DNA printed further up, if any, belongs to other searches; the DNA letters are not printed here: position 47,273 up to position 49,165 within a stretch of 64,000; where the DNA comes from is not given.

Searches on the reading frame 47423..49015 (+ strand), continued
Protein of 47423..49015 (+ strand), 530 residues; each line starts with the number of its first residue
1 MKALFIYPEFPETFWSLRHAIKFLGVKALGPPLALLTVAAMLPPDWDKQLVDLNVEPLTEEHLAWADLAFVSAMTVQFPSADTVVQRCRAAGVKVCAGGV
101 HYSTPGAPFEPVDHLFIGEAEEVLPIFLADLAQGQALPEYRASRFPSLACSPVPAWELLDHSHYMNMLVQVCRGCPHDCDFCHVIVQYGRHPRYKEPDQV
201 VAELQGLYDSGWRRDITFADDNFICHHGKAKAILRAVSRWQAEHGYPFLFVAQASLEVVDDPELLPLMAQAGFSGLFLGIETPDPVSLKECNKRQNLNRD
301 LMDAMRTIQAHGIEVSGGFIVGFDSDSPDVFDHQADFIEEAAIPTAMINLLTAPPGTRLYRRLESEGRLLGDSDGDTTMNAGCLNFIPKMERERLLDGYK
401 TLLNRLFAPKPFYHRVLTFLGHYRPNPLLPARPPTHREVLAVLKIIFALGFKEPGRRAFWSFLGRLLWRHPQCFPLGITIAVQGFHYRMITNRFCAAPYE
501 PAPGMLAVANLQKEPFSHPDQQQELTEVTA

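Call 19: find_related_loci(query=window:47423-49012:+, collection=metagenome_contigs, flank=2500)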
Query window:47423-49012:+ (530 aa) in metagenome_contigs; peptide patterns used: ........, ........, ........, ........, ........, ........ (x = any residue, [..] = any of these).
42 stretches matched a pattern; 23 encode a relative of the query (tblastn E <= 1e-3); 23 distinct loci.
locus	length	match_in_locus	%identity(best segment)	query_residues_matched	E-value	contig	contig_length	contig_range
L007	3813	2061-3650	88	1-530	0e+0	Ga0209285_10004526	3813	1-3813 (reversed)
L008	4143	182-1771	88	1-530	0e+0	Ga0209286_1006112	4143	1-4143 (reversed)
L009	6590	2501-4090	85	1-530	0e+0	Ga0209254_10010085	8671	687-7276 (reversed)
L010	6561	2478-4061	83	1-528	0e+0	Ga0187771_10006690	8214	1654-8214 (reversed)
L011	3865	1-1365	87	42-496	0e+0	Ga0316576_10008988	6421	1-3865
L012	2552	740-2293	74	1-510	0e+0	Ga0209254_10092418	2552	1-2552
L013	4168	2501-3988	75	1-496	0e+0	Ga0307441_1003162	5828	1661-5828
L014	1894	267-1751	75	1-495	0e+0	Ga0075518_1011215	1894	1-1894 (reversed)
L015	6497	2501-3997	74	1-497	0e+0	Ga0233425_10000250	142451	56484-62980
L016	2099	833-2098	79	1-422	0e+0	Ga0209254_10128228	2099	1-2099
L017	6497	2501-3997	75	1-497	0e+0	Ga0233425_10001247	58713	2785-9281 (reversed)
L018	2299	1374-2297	89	1-308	0e+0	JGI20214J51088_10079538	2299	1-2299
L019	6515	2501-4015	53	1-502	0e+0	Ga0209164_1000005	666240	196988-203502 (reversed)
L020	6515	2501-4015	53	1-502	0e+0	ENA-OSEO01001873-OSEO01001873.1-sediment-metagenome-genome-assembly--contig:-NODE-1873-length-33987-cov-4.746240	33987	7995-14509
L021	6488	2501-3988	53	1-494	1e-174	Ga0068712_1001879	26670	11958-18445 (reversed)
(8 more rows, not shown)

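Call 28: search_protein_families(library=ncbifam, proteins=[window:47423-49012:+, L001:3535-3876:+], max_evalue=0.01)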
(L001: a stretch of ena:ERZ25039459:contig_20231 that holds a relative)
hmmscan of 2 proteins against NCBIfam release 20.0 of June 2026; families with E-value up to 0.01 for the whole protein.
window:47423-49012:+ (530 aa): 20 families
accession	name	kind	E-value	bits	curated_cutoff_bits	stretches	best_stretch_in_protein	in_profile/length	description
TIGR04479.1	bcpD_PhpK_rSAM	subfamily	2e-21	76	600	1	167-342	242-410/504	PhpK family radical SAM P-methyltransferase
NF050148.1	rSAM_ApyD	equivalog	2.2e-20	72.6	750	1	167-365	200-395/645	RiPP biosynthesis radical SAM protein ApyD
TIGR03471.1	HpnJ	equivalog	4.1e-17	62.2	577.6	1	170-409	201-436/472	hopanoid biosynthesis associated radical SAM protein HpnJ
TIGR02026.1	BchE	equivalog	5.9e-17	61.7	481.35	1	154-415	175-436/497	magnesium-protoporphyrin IX monomethyl ester anaerobic oxidative cyclase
TIGR04014.1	B12_SAM_MJ_0865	equivalog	3.6e-16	59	360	1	167-361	161-356/434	methyl-coenzyme M reductase glutamine C-methyltransferase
TIGR04013.1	B12_SAM_MJ_1487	hypoth_equivalog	4.4e-16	58.7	251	1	64-349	44-341/382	TIGR04013 family B12-binding domain/radical SAM domain-containing protein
TIGR04072.2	rSAM_ladder_B12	equivalog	1.1e-14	54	360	1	82-370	87-379/443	lipid biosynthesis B12-binding/radical SAM protein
TIGR04367.1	HpnR_B12_rSAM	equivalog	6.4e-14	51.3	650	1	169-361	189-371/490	hopanoid C-3 methylase HpnR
NF033070.1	rSAM_AprD4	equivalog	8e-13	48.1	500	1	138-381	160-408/456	AprD4 family radical SAM diol-dehydratase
NF045585.1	rSAM_slr0320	equivalog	2.1e-11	43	775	1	162-314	233-380/511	photosystem II high light acclimation radical SAM protein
NF040542.1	rSAM_RCCLKC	equivalog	5.6e-10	38.9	450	1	143-322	157-331/423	arsinothricin biosynthesis radical SAM protein ArsL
NF038361.1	rSAM_Sden_1168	equivalog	2.8e-09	36.1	575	1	168-370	284-480/560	Sden_1168 family B12-binding radical SAM P-methyltransferase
NF040546.1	rSAM_CUAEP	equivalog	2.7e-08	33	500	1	46-321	28-321/468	CUAEP/CCAEP-tail radical SAM (seleno)protein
TIGR03975.1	rSAM_ocin_1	subfamily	1.8e-07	30.1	281.85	1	165-338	260-427/606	RiPP maturation radical SAM C-methyltransferase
TIGR00089.1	TIGR00089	subfamily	4.5e-07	29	251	1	165-213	139-186/429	MiaB/RimO family radical SAM methylthiotransferase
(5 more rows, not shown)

L001:3535-3876:+ (114 aa): 0 families

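Call 32: search_solved_structures(query=window:47423-49012:+, max_evalue=0.001)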
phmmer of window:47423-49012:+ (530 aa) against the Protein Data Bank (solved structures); distinct sequences matched with E-value up to 0.001: 2.
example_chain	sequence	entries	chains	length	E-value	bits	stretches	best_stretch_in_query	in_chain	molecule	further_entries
6fd2_B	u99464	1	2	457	2.1e-13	53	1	138-381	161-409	Putative apramycin biosynthetic oxidoreductase 4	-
9ccb_A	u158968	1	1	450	1.5e-11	46.9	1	159-373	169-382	Radical SAM core domain-containing protein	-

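Call 33: find_homologous_proteins(query=L005:3548-3886:+, max_evalue=0.001)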
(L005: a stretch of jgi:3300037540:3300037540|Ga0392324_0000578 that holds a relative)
Query L005:3548-3886:+ (113 aa): 202 proteins with E <= 0.001 among 202 candidates; the best 120 are listed.
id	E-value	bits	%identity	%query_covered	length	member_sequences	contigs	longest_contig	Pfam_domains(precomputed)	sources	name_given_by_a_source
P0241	4.6e-67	241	94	100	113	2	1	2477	-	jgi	jgi:hypothetical protein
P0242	6.7e-63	228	88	100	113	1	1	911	-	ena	-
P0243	9.1e-61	221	86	100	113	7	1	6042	-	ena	-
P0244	3.1e-59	216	86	100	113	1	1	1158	-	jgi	jgi:hypothetical protein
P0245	1.1e-58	214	82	100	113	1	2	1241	-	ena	-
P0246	1.1e-57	211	85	100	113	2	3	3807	-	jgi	-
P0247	2.6e-57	210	84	100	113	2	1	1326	-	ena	-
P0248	2.8e-57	210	84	100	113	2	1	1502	-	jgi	jgi:hypothetical protein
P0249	6.4e-57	209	84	100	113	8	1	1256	-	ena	-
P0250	7.1e-57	209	83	100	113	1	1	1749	-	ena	-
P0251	8.3e-57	208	80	100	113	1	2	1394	-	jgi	jgi:hypothetical protein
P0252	1.5e-56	208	81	100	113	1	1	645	-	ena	-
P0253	1.8e-56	207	83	100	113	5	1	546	-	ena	-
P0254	2.7e-56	207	82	100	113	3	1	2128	-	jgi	jgi:hypothetical protein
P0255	3.1e-56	206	83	100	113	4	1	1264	-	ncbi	-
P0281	4.7e-54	199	78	100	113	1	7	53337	-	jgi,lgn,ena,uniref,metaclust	jgi:hypothetical protein|uniref:Uncharacterized protein n=1 Tax=Desulfobacca acetoxidans TaxID=60893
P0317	1.0e-52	195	77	100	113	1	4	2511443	-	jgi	jgi:hypothetical protein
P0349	1.2e-51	192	78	100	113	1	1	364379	-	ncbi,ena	-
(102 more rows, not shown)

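Call 34: find_encoding_contigs(protein=P0349, flank=5000, max_places=2)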
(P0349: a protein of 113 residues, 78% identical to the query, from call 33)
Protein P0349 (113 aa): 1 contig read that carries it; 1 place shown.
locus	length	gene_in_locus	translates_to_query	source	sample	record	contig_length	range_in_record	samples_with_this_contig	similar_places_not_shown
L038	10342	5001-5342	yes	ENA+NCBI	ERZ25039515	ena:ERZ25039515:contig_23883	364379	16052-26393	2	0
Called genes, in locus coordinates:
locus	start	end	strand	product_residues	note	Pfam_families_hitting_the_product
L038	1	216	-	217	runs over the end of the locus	PF00072:Response_reg, PF04545:Sigma70_r4 (weak), PF08281:Sigma70_r4_2, PF00196:GerE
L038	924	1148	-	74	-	-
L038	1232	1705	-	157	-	-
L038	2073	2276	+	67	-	PF00313:CSD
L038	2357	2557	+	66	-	-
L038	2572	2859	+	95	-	PF00076:RRM_1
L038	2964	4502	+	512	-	PF02310:B12-binding, PF04055:Radical_SAM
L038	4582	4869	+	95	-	PF00076:RRM_1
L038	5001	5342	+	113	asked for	-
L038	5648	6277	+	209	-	PF01386:Ribosomal_L25p, PF14693:Ribosomal_TL5_C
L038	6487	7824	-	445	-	PF00072:Response_reg, PF07728:AAA_5 (faint), PF00158:Sigma54_activat, PF14532:Sigma54_activ_2, PF00004:AAA (weak), PF25601:AAA_lid_14, PF02954:HTH_8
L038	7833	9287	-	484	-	PF00672:HAMP, PF00512:HisKA, PF02518:HATPase_c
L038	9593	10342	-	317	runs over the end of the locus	PF05598:DUF772, PF01609:DDE_Tnp_1, PF13612:DDE_Tnp_1_3 (weak), PF13751:DDE_Tnp_1_6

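Call 35: find_encoding_contigs(protein=P0317, flank=5000, max_places=2)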
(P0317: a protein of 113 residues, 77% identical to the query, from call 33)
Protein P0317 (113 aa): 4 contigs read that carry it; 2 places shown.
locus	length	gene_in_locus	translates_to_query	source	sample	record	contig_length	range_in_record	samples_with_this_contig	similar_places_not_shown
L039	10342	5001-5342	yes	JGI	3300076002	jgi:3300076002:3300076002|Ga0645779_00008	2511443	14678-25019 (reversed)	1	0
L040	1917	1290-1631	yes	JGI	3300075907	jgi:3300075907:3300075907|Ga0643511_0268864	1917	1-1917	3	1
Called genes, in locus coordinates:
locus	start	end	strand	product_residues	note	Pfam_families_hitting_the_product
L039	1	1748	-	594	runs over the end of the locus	PF00009:GTP_EFTU, PF01926:MMR_HSR1 (faint), PF03144:GTP_EFTU_D2, PF00679:EFG_C, PF21018:BipA_C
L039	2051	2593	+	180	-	-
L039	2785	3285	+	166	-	PF13384:HTH_23 (weak), PF13565:HTH_32, PF13592:HTH_33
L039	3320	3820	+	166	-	PF13358:DDE_3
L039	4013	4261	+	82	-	PF00313:CSD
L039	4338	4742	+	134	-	PF22976:RRM_10 (faint), PF00076:RRM_1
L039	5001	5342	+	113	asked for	-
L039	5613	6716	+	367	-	PF05598:DUF772 (weak), PF01609:DDE_Tnp_1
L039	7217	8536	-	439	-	PF01609:DDE_Tnp_1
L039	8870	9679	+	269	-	PF00753:Lactamase_B, PF19583:ODP, PF12706:Lactamase_B_2 (weak)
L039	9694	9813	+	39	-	-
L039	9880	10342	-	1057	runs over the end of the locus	PF01326:PPDK_N, PF00391:PEP-utilizers, PF21708:Glyco_hydro_59_C (weak)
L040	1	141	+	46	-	?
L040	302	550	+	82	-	PF00313:CSD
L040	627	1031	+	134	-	PF22976:RRM_10 (faint), PF00076:RRM_1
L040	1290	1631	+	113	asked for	-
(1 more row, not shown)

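Call 36: find_encoding_contigs(protein=P0281, flank=5000, max_places=2)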
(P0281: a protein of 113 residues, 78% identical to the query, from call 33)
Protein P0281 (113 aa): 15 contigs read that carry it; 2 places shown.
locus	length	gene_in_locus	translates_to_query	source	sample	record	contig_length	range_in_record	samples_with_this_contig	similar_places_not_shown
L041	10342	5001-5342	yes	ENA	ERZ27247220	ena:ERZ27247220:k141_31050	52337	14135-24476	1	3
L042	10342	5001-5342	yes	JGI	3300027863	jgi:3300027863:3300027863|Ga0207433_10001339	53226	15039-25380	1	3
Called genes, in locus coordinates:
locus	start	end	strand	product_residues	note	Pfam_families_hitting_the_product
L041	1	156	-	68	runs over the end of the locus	PF25973:BSH_CzcB (weak)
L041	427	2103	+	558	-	PF02310:B12-binding, PF04055:Radical_SAM, PF13282:DUF4070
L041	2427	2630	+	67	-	PF00313:CSD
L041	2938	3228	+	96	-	PF00076:RRM_1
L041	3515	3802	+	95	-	PF00076:RRM_1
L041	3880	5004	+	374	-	PF00989:PAS, PF13188:PAS_8, PF08448:PAS_4, PF13426:PAS_9, PF00512:HisKA, PF02518:HATPase_c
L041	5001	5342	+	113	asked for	-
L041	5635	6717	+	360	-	PF00004:AAA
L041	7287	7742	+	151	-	PF02502:LacAB_rpiB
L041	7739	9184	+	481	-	PF03446:NAD_binding_2, PF00393:6PGD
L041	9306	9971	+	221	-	PF00834:Ribul_P_3_epim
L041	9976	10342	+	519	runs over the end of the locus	PF00479:G6PD_N, PF02781:G6PD_C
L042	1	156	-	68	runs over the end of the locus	PF25973:BSH_CzcB (weak)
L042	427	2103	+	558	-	PF02310:B12-binding, PF04055:Radical_SAM, PF13282:DUF4070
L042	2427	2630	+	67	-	PF00313:CSD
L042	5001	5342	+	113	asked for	-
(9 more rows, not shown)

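Call 39: list_cluster_members(proteins=[P0001, P0121])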
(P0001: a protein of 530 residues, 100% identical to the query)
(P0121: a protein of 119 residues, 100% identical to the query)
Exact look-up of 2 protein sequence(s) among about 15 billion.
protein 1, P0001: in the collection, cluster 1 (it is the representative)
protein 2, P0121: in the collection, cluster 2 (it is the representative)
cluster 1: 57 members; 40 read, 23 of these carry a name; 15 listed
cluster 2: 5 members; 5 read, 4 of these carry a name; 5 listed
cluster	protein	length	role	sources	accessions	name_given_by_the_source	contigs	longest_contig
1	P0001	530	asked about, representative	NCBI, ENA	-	-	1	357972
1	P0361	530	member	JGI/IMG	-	radical SAM superfamily enzyme YgiQ (UPF0313 family)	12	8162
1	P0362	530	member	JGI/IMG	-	radical SAM superfamily enzyme YgiQ (UPF0313 family)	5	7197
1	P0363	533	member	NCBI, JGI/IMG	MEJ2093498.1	MAG: B12-binding domain-containing radical SAM protein [Syntrophobacterales bacterium] | radical SAM superfamily enzyme YgiQ (UPF0313 family)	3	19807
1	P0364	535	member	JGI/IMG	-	radical SAM superfamily enzyme YgiQ (UPF0313 family)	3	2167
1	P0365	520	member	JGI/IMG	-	radical SAM superfamily enzyme YgiQ (UPF0313 family)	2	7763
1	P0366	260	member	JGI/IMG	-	radical SAM superfamily enzyme YgiQ (UPF0313 family)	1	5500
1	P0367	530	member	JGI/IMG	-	radical SAM superfamily enzyme YgiQ (UPF0313 family)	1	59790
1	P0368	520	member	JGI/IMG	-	radical SAM superfamily enzyme YgiQ (UPF0313 family)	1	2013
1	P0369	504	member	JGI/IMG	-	radical SAM superfamily enzyme YgiQ (UPF0313 family)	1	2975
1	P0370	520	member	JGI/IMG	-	radical SAM superfamily enzyme YgiQ (UPF0313 family)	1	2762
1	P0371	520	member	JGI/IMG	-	radical SAM superfamily enzyme YgiQ (UPF0313 family)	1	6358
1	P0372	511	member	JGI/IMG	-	radical SAM superfamily enzyme YgiQ (UPF0313 family)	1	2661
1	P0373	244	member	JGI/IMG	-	radical SAM superfamily enzyme YgiQ (UPF0313 family)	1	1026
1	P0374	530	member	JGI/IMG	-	radical SAM superfamily enzyme YgiQ (UPF0313 family)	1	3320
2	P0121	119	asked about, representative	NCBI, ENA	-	-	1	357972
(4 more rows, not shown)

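Call 40: find_encoding_contigs(protein=P0003, flank=3000, max_places=3)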
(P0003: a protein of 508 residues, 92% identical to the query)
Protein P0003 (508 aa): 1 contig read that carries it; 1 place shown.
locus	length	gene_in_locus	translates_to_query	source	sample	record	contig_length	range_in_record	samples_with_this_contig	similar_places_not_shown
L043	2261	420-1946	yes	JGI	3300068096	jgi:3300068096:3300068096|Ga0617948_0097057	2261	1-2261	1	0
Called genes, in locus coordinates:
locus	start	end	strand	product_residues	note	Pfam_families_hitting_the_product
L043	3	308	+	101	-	?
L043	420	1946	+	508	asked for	PF02310:B12-binding (weak), PF04055:Radical_SAM, PF13282:DUF4070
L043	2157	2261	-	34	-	?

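Call 41: find_encoding_contigs(protein=P0367, flank=5000, max_places=2)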
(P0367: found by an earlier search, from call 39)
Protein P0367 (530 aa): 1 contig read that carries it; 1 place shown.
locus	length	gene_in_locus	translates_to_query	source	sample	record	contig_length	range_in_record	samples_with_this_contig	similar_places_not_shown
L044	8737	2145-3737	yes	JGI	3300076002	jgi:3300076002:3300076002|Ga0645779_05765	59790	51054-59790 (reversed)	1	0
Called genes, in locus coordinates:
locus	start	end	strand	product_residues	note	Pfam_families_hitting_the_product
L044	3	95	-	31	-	?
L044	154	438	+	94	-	PF02810:SEC-C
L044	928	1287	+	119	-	-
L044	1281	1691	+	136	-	PF13683:rve_3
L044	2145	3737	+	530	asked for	PF02310:B12-binding, PF04055:Radical_SAM, PF13282:DUF4070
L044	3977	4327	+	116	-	PF00589:Phage_integrase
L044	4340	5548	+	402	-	PF14319:Zn_Tnp_IS91, PF04986:Y2_Tnp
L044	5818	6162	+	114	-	PF13385:Laminin_G_3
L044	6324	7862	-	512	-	PF00294:PfkB, PF01467:CTP_transf_like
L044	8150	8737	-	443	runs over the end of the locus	PF02558:ApbA (faint), PF03721:UDPG_MGDP_dh_N, PF00984:UDPG_MGDP_dh, PF03720:UDPG_MGDP_dh_C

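Call 44: find_encoding_contigs(protein=P0363, flank=4000, max_places=3)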
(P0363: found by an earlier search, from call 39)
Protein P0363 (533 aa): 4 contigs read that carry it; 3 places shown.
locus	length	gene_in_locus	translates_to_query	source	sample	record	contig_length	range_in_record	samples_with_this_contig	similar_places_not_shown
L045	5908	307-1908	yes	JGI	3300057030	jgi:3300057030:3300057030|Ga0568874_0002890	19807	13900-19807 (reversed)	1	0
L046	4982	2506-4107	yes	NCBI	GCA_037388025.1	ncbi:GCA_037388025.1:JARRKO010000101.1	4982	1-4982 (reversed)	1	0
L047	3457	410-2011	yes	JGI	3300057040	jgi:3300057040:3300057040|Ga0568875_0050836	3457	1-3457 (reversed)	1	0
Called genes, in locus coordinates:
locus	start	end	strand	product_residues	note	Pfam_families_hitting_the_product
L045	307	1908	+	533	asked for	PF02310:B12-binding, PF04055:Radical_SAM, PF13282:DUF4070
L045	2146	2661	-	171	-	PF04191:PEMT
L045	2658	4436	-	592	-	-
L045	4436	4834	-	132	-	PF01894:YjbQ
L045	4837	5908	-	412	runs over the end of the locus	PF27203:Y4lR_C (weak)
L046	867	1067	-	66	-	-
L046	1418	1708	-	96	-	-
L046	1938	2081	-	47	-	PF00364:Biotin_lipoyl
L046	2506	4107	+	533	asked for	PF02310:B12-binding, PF04055:Radical_SAM, PF13282:DUF4070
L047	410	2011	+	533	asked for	PF02310:B12-binding, PF04055:Radical_SAM, PF13282:DUF4070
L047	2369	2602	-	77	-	-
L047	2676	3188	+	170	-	PF13442:Cytochrome_CBB3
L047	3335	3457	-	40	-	?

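Call 46: find_related_loci(query=window:47423-49012:+, collection=genome_contigs, flank=4000)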
Query window:47423-49012:+ (530 aa) in genome_contigs; peptide patterns used: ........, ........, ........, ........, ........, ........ (x = any residue, [..] = any of these).
51 stretches matched a pattern; 30 encode a relative of the query (tblastn E <= 1e-3); 29 distinct loci.
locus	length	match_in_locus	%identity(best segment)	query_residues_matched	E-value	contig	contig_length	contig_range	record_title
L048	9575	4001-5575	88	1-525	0e+0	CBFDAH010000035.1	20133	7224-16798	MAG TPA_asm: uncultured Syntrophobacterales bacterium isolate SRR26215690_maxbin2_23 genome assembly, contig: ERZ2507347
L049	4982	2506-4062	89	1-519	0e+0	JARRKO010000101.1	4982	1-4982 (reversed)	MAG: Syntrophobacterales bacterium isolate Spart_048_MAG scaffold_15351, whole genome shotgun sequence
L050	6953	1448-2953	90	1-502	0e+0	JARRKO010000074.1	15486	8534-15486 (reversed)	MAG: Syntrophobacterales bacterium isolate Spart_048_MAG scaffold_5587, whole genome shotgun sequence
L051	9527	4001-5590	85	1-530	0e+0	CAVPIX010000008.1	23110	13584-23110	MAG: uncultured delta proteobacterium isolate MFD00032.bin.1.71 genome assembly, contig: contig_136988, whole genome sho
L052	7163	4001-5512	87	1-504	0e+0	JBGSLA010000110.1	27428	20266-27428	MAG: Desulfobaccales bacterium isolate JTS-AC195 k141_2196075, whole genome shotgun sequence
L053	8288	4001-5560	81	1-519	0e+0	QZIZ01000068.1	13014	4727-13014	MAG: Deltaproteobacteria bacterium isolate SURF_52 Ga0104751_1006715, whole genome shotgun sequence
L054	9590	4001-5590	83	1-530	0e+0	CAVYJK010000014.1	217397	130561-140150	MAG: uncultured delta proteobacterium isolate MFD01299.bin.2.17 genome assembly, contig: contig_14279, whole genome shot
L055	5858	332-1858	81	1-509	0e+0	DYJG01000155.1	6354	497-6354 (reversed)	MAG TPA_asm: Desulfobacca acetoxidans isolate FI88_58_11 Afr_mines_FI88_3564_length_6354_cov_3_357041, whole genome shot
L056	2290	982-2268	90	1-429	0e+0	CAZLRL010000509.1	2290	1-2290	MAG TPA_asm: uncultured Desulfobacterales bacterium isolate SRP141376_co1_66 genome assembly, contig: NODE_68824_length_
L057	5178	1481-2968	76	1-496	0e+0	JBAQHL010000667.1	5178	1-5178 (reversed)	MAG: Desulfobaccales bacterium isolate MFD09338_ilm_asm_bin2 k127_148752, whole genome shotgun sequence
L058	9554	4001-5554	74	1-510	0e+0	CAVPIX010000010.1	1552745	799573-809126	MAG: uncultured delta proteobacterium isolate MFD00032.bin.1.71 genome assembly, contig: contig_14299, whole genome shot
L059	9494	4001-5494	76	1-497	0e+0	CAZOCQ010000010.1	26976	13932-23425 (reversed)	MAG TPA_asm: uncultured Desulfobacca sp. isolate binchicken_co107_299 genome assembly, contig: NODE_4441_length_26976_co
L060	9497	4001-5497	75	1-497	0e+0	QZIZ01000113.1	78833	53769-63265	MAG: Deltaproteobacteria bacterium isolate SURF_52 Ga0104751_1000302, whole genome shotgun sequence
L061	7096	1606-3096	74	1-495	0e+0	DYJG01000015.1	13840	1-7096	MAG TPA_asm: Desulfobacca acetoxidans isolate FI88_58_11 Afr_mines_FI88_1531_length_13840_cov_3_156910, whole genome sho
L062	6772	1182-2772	81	1-530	0e+0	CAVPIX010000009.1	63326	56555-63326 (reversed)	MAG: uncultured delta proteobacterium isolate MFD00032.bin.1.71 genome assembly, contig: contig_138292, whole genome sho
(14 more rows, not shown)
